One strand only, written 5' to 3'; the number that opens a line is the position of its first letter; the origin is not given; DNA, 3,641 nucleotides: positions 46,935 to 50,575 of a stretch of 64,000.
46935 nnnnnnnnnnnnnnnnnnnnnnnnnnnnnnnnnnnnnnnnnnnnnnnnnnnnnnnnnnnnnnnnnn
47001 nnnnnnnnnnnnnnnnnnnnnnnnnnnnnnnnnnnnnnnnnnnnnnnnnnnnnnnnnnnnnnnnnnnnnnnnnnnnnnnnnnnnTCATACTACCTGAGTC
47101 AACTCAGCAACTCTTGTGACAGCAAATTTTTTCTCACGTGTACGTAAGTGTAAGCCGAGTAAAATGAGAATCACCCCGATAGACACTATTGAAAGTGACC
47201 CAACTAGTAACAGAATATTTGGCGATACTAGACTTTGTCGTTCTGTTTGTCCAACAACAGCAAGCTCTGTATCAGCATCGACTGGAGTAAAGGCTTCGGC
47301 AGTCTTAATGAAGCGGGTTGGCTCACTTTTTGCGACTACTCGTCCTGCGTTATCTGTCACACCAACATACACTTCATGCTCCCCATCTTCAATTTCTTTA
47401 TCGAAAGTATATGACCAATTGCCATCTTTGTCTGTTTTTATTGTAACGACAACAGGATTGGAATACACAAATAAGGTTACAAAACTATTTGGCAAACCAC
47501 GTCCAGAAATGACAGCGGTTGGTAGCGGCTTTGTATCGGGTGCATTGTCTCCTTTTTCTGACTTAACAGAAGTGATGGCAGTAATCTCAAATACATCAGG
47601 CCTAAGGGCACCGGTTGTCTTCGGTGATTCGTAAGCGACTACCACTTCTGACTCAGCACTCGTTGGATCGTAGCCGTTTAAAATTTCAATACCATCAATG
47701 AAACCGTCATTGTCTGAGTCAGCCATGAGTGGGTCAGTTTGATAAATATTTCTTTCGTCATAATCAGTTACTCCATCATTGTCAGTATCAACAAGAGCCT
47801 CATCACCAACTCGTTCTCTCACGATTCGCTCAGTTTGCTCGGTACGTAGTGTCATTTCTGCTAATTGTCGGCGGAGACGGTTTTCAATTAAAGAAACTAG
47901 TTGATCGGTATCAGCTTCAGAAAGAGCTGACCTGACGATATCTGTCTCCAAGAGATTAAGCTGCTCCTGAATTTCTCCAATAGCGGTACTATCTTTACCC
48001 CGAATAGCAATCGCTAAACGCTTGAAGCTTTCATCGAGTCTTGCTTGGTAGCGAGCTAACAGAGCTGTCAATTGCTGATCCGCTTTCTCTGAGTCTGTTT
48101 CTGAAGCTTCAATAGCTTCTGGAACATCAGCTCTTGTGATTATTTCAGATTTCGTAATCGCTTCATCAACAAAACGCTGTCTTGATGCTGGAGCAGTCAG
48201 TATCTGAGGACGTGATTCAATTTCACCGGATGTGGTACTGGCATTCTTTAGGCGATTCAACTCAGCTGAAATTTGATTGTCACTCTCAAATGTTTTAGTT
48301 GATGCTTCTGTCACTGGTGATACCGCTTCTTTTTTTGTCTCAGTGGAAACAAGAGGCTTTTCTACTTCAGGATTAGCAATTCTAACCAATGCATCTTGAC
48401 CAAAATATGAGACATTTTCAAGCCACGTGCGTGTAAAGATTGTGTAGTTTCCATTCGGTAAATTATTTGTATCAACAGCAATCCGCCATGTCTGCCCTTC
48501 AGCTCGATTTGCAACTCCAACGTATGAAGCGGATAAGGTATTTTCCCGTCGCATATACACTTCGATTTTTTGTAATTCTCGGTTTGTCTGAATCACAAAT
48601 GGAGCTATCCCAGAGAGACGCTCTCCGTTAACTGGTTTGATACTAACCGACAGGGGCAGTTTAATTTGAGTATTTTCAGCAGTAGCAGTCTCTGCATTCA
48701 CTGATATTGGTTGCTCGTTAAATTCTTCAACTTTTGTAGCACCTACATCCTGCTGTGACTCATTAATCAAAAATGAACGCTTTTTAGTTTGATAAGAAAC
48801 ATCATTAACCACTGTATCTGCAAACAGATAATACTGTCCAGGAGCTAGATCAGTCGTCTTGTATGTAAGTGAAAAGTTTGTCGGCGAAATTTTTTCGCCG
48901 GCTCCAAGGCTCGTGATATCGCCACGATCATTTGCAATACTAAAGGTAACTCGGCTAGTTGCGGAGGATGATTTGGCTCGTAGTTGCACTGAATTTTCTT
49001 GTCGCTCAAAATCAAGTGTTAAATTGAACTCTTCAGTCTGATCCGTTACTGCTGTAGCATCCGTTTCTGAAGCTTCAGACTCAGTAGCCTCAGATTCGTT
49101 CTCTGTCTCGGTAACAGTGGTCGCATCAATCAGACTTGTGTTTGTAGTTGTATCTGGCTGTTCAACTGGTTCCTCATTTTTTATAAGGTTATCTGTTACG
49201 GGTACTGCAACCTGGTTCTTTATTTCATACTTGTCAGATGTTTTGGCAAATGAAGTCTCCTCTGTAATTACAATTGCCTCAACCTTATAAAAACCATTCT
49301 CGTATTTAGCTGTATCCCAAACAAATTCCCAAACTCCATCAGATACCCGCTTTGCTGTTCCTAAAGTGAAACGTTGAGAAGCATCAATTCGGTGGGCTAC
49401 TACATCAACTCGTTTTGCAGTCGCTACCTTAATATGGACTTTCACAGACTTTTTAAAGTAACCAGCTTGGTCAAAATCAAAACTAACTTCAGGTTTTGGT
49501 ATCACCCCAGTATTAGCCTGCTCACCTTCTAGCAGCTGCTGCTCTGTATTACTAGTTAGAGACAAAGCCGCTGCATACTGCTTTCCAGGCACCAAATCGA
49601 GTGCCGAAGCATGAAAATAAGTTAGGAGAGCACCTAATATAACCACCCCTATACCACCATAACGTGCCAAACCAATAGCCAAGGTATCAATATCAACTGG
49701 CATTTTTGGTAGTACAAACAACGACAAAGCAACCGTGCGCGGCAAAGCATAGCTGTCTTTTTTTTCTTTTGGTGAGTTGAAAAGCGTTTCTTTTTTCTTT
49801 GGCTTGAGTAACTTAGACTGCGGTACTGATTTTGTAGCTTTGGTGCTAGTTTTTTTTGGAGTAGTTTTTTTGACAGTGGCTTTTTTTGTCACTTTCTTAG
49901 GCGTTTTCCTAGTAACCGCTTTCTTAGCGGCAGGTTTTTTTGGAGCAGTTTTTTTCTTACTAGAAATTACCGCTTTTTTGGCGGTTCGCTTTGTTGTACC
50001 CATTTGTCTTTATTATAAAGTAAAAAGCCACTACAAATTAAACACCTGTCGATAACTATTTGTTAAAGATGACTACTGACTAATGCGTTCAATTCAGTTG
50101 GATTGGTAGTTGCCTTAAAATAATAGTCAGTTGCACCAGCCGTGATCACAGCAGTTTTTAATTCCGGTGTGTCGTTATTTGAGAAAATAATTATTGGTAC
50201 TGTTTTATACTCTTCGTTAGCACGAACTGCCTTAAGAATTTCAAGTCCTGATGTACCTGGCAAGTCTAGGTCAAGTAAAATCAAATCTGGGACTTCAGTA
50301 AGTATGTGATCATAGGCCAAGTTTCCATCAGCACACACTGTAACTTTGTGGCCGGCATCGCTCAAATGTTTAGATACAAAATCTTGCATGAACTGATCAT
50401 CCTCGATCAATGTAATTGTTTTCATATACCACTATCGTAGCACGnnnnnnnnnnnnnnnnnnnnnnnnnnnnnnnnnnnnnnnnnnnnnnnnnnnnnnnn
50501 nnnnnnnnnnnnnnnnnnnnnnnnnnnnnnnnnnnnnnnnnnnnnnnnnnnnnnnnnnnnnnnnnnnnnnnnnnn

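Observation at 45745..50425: Two-component system wrapped around a 972-aa lysine-tailed, TSP3-repeat membrane protein, inserted between uvrA and uvrB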

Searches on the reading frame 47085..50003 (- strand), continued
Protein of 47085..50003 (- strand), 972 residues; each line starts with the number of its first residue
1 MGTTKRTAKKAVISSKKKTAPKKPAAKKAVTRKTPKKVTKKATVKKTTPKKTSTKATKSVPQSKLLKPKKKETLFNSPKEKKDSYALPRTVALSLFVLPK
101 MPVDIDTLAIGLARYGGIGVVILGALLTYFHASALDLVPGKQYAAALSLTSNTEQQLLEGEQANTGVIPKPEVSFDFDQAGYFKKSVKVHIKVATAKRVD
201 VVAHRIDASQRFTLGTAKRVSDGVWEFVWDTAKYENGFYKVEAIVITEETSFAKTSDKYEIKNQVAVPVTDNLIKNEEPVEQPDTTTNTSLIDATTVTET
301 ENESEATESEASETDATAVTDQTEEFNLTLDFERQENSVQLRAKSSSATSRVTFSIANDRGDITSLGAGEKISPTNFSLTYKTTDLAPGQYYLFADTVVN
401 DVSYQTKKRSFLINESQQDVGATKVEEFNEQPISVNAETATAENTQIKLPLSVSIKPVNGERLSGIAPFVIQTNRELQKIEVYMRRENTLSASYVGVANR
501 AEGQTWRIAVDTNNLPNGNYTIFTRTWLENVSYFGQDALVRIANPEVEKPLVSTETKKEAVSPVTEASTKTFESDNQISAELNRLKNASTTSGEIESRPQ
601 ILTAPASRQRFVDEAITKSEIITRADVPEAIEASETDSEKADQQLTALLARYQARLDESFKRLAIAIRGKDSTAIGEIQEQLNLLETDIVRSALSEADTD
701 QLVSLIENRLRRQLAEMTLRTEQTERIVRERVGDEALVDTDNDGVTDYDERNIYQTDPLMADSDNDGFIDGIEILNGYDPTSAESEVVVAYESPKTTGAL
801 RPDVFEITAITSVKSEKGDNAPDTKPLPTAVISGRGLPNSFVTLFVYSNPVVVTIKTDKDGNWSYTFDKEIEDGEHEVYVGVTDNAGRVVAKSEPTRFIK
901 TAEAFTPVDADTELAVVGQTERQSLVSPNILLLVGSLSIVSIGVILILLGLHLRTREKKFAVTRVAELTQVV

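Call 46: fold_search(model_id=the predicted structure, library=pdb)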
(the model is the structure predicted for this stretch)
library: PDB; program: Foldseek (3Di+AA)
matches with E <= 10: 1970; with E <= 0.001: 395
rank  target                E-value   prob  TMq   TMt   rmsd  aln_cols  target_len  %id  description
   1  6xi3                  4.5e-09  1.00  0.08  0.20  26.0       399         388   12  Crystal structure of tetra-tandem repeat in extending region of large adhesion protein (released 2020-10-14)
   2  8b6l_P                9.2e-09  1.00  0.08  0.13  41.0       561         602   10  Subtomogram average of the human Sec61-TRAP-OSTA-translocon (released 2022-12-07)
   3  5hcc_B                2.8e-08  1.00  0.09  0.13  25.9       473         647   10  Ternary complex of human Complement C5 with Ornithodoros moubata OmCI and Dermacentor andersoni RaCI3. (released 2016-03-30)
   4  7ad7_B                3.1e-08  1.00  0.08  0.12  23.5       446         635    9  Crystal structure of human complement C5 in complex with the K8 bovine knob domain peptide. (released 2021-03-10)
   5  2yn5_B                3.3e-08  1.00  0.08  0.27  22.6       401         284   11  Structural insight into the giant calcium-binding adhesin SiiE: implications for the adhesion of Salmonella enterica t (released 2013-04-03)
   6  7ptp_A                3.5e-08  1.00  0.09  0.11  22.6       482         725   10  In-situ structure of pentameric S-layer protein (released 2021-12-15)
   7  9n9j_P2               3.8e-08  1.00  0.09  0.13  44.1       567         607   10  Structure of a GRP94 folding intermediate engaged with a CCDC134- and FKBP11-bound secretory translocon (released 2025-11-19)
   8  3prx_A                5.0e-08  1.00  0.08  0.05  23.6       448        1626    9  Structure of Complement C5 in Complex with CVF and SSL7 (released 2011-01-19)
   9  2yn5_A                9.1e-08  1.00  0.08  0.26  22.6       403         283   11  Structural insight into the giant calcium-binding adhesin SiiE: implications for the adhesion of Salmonella enterica t (released 2013-04-03)
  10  4gh7_D                1.0e-07  1.00  0.08  0.27  23.2       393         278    9  Crystal structure of Anticalin N7A in complex with oncofetal fibronectin fragment Fn7B8 (released 2012-12-26)
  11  5jpm_A                1.2e-07  1.00  0.08  0.12  21.4       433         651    9  Structure of the complex of human complement C4 with MASP-2 rebuilt using iMDFF (released 2016-08-10)
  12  7mro                  1.3e-07  1.00  0.08  0.21  21.7       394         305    9  Zebrafish CNTN4 FN1-FN3 domains (released 2022-01-05)
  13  5e53_D                1.8e-07  1.00  0.08  0.22  22.7       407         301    9  Crystal structure of chicken CNTN1 FN1-FN3 domains (released 2016-08-31)
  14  9ip8_B                2.1e-07  1.00  0.10  0.16  19.8       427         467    7  Poly-alanine model for HL-type bispecific diabody Ex3 composed of 528 and OKT3 Fvs in ternary complex with sEGFR and C (released 2025-05-28)
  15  7s63_A                2.2e-07  1.00  0.09  0.07  24.7       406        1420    9  Native-form oocyte/egg Alpha-2-Macroglobulin (A2Moo) tetramer (released 2022-01-05)
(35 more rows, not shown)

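Call 59: search_protein_families(library=pfam, proteins=[L010:3974-4780:+, L010:8718-9932:+, L010:9940-10764:+, L010:10767-11444:+, L032:2077-4482:+, L043:3425-4111:+, L038:1894-2673:+], max_evalue=0.001)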
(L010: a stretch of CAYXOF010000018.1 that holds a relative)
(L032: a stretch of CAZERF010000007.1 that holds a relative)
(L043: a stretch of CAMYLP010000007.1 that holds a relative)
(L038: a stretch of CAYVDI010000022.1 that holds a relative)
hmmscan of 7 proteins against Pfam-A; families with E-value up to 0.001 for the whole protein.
L010:3974-4780:+ (268 aa): 1 family
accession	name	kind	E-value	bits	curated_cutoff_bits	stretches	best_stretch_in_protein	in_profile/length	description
PF00072.30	Response_reg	-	9.8e-27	93.8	30.2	2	150-262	1-110/111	Response regulator receiver domain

L010:8718-9932:+ (404 aa): 2 families
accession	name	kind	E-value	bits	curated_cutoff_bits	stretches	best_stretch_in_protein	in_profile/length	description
PF08495.15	FIST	-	1.5e-48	165.6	23.2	1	37-228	3-189/189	FIST N domain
PF10442.14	FIST_C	-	4.7e-32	111.3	28.5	1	230-374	1-131/131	FIST C domain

L010:9940-10764:+ (274 aa): 3 families
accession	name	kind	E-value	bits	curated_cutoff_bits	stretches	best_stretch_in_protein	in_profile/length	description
PF02518.31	HATPase_c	-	5.5e-29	101.3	26.4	1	162-273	1-110/111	Histidine kinase-, DNA gyrase B-, and HSP90-like ATPase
PF00512.31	HisKA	-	4.7e-13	49.4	26.9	1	49-109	2-59/66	His Kinase A (phospho-acceptor) domain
PF13581.12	HATPase_c_2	-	0.00018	21.9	27.4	1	169-250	38-112/127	Histidine kinase-like ATPase domain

L010:10767-11444:+ (225 aa): 1 family
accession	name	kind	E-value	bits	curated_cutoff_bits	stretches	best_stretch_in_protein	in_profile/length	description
PF00072.30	Response_reg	-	7e-33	113.6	30.2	2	9-106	1-96/111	Response regulator receiver domain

L032:2077-4482:+ (801 aa): 4 families
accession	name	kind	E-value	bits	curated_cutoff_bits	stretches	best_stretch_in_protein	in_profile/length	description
PF00122.25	E1-E2_ATPase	-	6.5e-41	140.3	28.1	1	93-282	3-181/181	E1-E2 ATPase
PF00689.26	Cation_ATPase_C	-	7.5e-20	71.9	27.3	1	628-789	1-174/175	Cation transporting ATPase, C-terminus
PF00702.32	Hydrolase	-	2.1e-13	51.5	26.4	1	299-558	2-190/191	haloacid dehalogenase-like hydrolase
PF00690.31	Cation_ATPase_N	-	5.8e-11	42.3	20.4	1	4-51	20-68/69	Cation transporter/ATPase, N-terminus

L043:3425-4111:+ (228 aa): 0 families

L038:1894-2673:+ (259 aa): 0 families

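Call 71: search_protein_families(library=ncbifam, proteins=[L032:2077-4482:+], max_evalue=1e-20)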
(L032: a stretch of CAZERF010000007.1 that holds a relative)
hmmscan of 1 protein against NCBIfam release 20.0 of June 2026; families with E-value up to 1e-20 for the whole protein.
L032:2077-4482:+ (801 aa): 17 families
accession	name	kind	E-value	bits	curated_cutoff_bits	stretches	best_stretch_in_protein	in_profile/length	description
TIGR01524.1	ATPase-IIIB_Mg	equivalog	4.6e-132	441.6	610.75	1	4-789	33-858/867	magnesium-translocating P-type ATPase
NF011702.0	PRK15122.1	subfamily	2.6e-119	399.6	975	2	444-789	547-897/907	magnesium-translocating P-type ATPase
TIGR01647.1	ATPase-IIIA_H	equivalog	1.2e-118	397.3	615.5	1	4-709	1-694/755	plasma-membrane proton-efflux P-type ATPase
TIGR01522.1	ATPase-IIA2_Ca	equivalog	4e-80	269.7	798.3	2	4-318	23-339/854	calcium-transporting P-type ATPase, PMR1-type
TIGR01116.1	ATPase-IIA1_Ca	equivalog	2.6e-77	260.7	703.4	2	35-315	3-282/799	calcium-translocating P-type ATPase, SERCA-type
TIGR01517.1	ATPase-IIB_Ca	equivalog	7.6e-72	242.7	507.05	2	4-320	55-382/882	calcium-translocating P-type ATPase, PMCA-type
TIGR01494.1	ATPase_P-type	subfamily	1.2e-70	238.3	62.3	2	63-331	1-245/478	HAD-IC family P-type ATPase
TIGR01525.1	ATPase-IB_hvy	subfamily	1.5e-65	222.2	346.25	1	43-491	3-427/560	heavy metal translocating P-type ATPase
TIGR01523.1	ATPase-IID_K-Na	equivalog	5.9e-65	219.4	645.05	1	4-323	26-377/997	potassium/sodium efflux P-type ATPase, fungal-type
TIGR01106.1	ATPase-IIC_X-K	subfamily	8e-56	189.5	946.1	1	62-315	107-361/997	Na,H/K antiporter P-type ATPase subunit alpha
TIGR01657.1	P-ATPase-V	hypoth_equivalog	2e-51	174.7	618.25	1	4-317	139-467/1055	ATP13A2 family polyamine export P-type ATPase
TIGR01512.1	ATPase-IB2_Cd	subfamily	3.4e-51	174.5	313.5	1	43-315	3-251/494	cadmium family heavy metal-translocating P-type ATPase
TIGR01511.1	ATPase-IB1_Cu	subfamily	5.6e-44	150.9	397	0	64-315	47-278/542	copper-translocating P-type ATPase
NF008262.1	PRK11033.1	equivalog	7.6e-37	127.1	1005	1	40-490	178-598/731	zinc/cadmium/mercury/lead-transporting ATPase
NF033775.1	P_type_ZntA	exception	7.4e-32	110.5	1240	0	36-490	179-599/732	Zn(II)/Cd(II)/Pb(II) translocating P-type ATPase ZntA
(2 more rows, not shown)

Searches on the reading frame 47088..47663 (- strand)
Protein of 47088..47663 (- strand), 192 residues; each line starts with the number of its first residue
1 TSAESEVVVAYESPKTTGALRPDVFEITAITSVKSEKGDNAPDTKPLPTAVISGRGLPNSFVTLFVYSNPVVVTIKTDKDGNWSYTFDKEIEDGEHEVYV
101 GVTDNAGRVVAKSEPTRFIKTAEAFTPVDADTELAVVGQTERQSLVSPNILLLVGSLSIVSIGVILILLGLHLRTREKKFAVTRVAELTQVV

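Call 33: search_protein_representatives(protein=window:47088-47663:-)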
Query: 192 residues. Proteins with E-value up to 0.001 (for the whole library): 4459; up to 1e-10: 2583; up to 1e-30: 591. The best 150 are listed.
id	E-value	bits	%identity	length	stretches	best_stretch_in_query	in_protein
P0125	6.9e-131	449.3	32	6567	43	38-137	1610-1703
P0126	1.1e-127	438.8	34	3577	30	9-116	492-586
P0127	1.6e-122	422.0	30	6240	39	47-136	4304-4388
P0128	9.0e-122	419.6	32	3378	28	32-122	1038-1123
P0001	3.7e-114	394.8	99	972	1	1-192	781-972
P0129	3.2e-101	352.7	32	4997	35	43-128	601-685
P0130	1.6e-99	347.1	32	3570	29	49-113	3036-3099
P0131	1.8e-95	333.9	29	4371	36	48-118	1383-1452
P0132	5.6e-91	319.3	32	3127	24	50-151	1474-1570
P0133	1.3e-89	314.8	32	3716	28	48-142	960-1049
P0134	6.5e-87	306.1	31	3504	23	46-119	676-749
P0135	1.8e-84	298.1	35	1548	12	46-127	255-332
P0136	9.9e-83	292.5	33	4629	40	49-124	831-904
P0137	3.1e-81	287.6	33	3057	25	43-109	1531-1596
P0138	1.5e-80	285.4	30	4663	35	52-151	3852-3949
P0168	4.1e-59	215.6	30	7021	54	37-110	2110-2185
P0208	2.1e-53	196.9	37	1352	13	77-127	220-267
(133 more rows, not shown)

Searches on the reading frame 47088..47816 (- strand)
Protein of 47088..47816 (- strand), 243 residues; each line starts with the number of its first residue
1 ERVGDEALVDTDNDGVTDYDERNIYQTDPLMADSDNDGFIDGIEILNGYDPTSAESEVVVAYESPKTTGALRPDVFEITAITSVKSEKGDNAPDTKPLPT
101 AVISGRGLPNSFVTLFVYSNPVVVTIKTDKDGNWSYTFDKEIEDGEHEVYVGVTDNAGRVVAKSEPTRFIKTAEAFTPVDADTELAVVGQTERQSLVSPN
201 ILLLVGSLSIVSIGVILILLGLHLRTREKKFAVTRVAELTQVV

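Call 23: find_homologous_proteins(query=A4, max_evalue=1e-10)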
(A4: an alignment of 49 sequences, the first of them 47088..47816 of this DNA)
Query A4 (49 sequences) (243 aa, profile of the alignment): 351 proteins with E <= 1e-10 among 8000 candidates; the best 120 are listed.
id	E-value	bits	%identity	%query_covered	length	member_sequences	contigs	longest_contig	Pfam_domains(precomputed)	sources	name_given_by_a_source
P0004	9.9e-84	299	53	87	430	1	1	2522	PF18884.6,PF19077.7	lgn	-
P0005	3.9e-83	297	64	95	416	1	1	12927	PF18884.6,PF19077.7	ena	-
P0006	6.3e-83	296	52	95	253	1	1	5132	PF18884.6,PF19077.7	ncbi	-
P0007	1.1e-82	295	52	95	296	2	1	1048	PF18884.6,PF19077.7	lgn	-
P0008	5.8e-82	293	53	95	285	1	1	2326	PF18884.6,PF19077.7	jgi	jgi:hypothetical protein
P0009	1.2e-81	292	52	94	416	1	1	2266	PF18884.6,PF19077.7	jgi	jgi:hypothetical protein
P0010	3.0e-81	291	53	87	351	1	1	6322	PF18884.6,PF19077.7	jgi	jgi:hypothetical protein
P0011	5.7e-81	290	49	94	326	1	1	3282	PF19077.7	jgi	jgi:hypothetical protein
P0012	6.7e-81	289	48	87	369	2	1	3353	PF18884.6,PF19077.7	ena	-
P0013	8.8e-81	289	54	93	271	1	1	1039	PF18884.6,PF19077.7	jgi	jgi:hypothetical protein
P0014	1.1e-80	289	63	99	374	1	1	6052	PF18884.6,PF19077.7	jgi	jgi:hypothetical protein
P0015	1.9e-80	288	53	86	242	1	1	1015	PF19077.7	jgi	jgi:hypothetical protein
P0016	2.5e-80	288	56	85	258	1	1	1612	PF18884.6,PF19077.7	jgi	jgi:hypothetical protein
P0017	3.1e-80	287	53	81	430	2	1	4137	PF18884.6,PF19077.7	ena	-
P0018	4.0e-80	287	54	95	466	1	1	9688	PF18884.6,PF19077.7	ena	-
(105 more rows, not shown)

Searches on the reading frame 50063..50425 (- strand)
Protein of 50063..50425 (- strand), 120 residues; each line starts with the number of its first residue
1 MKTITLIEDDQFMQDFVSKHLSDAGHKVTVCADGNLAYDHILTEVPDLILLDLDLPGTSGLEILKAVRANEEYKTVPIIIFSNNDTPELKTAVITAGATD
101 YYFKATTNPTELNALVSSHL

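Call 3: search_protein_families(library=pfam, proteins=[window:50063-50425:-], max_evalue=0.01)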
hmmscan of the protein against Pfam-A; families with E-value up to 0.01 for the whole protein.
window:50063-50425:- (120 aa): 1 family
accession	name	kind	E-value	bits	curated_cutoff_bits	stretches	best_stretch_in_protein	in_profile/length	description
PF00072.30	Response_reg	-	5.8e-21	75.2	30.2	1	4-113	1-107/111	Response regulator receiver domain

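Call 4: search_protein_families(library=ncbifam, proteins=[window:50063-50425:-], max_evalue=0.01)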
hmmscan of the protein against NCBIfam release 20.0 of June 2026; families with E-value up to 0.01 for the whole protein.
window:50063-50425:- (120 aa): 96 families (the best 25 are shown)
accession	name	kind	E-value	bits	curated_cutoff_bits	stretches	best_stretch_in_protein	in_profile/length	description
TIGR02154.1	PhoB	equivalog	2.4e-20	72.8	296.2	1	2-117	3-117/226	phosphate regulon transcriptional regulator PhoB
NF040689.1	MtrAB_MtrA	equivalog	1.8e-16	60.2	300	1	5-117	2-110/219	MtrAB system response regulator MtrA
NF041866.1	EpsW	equivalog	9.2e-16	57.6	200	1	1-108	5-114/131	exopolysaccharide biosynthesis response regulator EpsW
NF007977.0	PRK10701.1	equivalog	2.7e-15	56.5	330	1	1-118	1-114/241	two-component system response regulator RstA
NF045717.1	DVU0259_DivK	exception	3.5e-15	56.2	160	1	2-88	3-89/117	DVU0259 family response regulator domain-containing protein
NF040534.1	resp_reg_YycF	equivalog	3.7e-15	55.8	340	1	2-116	1-111/231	response regulator YycF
NF041733.1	resp_reg_CseB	equivalog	5e-15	55.5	350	1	3-108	2-104/228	two-component system response regulator CseB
NF008567.0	PRK11517.1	equivalog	1.2e-14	54.2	353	1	4-116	3-111/223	response regulator transcription factor HprR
NF000402.1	vanR-B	exception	5.8e-14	52.1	480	1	4-105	5-103/219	vancomycin resistance response regulator transcription factor VanR-B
NF051870.1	NAssimRespRegNtrX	equivalog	6.2e-14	51.7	600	1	2-104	2-104/452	nitrogen assimilation response regulator NtrX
NF008078.0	PRK10816.1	equivalog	8.2e-14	51.6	336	1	4-105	3-102/223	two-component system response regulator PhoP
TIGR01387.1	cztR_silR_copR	subfamily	8.7e-14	51.7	279.2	1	4-116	1-110/218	heavy metal response regulator transcription factor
NF045944.1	ResRegRpaBCyano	equivalog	1.4e-13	50.8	330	1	7-118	3-110/229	response regulator transcription factor RpaB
NF007005.1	PRK09468.1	equivalog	1.4e-13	50.8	331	1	3-117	5-116/237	osmolarity response regulator transcription factor OmpR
NF038297.2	hybrid_HK_HrmK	equivalog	3.4e-13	49.1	725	1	2-116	491-604/607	hybrid histidine kinase/response regulator HrmK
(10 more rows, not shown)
